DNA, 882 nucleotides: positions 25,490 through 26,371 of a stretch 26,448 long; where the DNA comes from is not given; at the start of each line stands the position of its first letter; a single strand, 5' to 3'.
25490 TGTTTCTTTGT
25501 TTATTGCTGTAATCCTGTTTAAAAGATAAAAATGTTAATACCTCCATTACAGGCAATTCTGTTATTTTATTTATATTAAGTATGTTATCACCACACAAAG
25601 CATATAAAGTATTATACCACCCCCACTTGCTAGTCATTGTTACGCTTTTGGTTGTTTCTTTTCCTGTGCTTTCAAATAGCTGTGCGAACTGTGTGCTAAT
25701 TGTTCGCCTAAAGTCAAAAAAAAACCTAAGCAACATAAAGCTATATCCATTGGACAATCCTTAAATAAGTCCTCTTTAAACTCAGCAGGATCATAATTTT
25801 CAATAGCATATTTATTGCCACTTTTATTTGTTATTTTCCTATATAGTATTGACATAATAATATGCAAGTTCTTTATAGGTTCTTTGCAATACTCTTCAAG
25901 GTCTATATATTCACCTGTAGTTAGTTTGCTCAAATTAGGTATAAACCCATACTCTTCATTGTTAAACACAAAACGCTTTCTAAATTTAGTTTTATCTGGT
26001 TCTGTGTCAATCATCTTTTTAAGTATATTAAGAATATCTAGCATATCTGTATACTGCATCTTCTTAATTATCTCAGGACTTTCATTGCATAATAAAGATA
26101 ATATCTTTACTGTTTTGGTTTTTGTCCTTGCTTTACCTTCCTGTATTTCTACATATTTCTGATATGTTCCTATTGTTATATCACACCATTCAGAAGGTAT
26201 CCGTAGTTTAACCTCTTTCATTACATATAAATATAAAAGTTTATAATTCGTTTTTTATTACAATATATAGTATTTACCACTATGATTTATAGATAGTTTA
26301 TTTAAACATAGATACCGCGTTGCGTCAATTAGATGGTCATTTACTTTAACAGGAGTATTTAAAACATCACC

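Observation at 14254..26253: Bipartite 28-nt element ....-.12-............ occurs exactly four times, always just upstream of structural-gene start codons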

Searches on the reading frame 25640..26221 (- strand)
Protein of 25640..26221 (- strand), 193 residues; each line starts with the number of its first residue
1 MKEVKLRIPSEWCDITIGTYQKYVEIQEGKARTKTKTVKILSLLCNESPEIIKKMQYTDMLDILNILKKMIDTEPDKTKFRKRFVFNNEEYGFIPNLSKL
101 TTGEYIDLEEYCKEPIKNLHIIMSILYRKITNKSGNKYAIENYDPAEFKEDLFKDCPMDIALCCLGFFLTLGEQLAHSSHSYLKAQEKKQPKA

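Call 12: search_protein_families(library=phrogs, proteins=[window:25640-26221:-], max_evalue=0.001)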
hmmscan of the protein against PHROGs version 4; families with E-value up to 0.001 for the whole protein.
window:25640-26221:- (193 aa): 1 family
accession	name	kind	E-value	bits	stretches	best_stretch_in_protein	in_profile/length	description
phrog_32199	-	unknown function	9.8e-11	43.1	1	5-177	2-159/175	-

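Call 13: search_protein_families(library=pfam, proteins=[window:25640-26221:-], max_evalue=0.01)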
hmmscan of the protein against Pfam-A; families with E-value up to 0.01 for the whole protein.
window:25640-26221:- (193 aa): 0 families

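Call 28: search_protein_families(library=ncbifam, proteins=[window:25640-26221:-], max_evalue=0.1)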
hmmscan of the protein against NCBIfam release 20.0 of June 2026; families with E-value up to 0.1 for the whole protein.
window:25640-26221:- (193 aa): 0 families
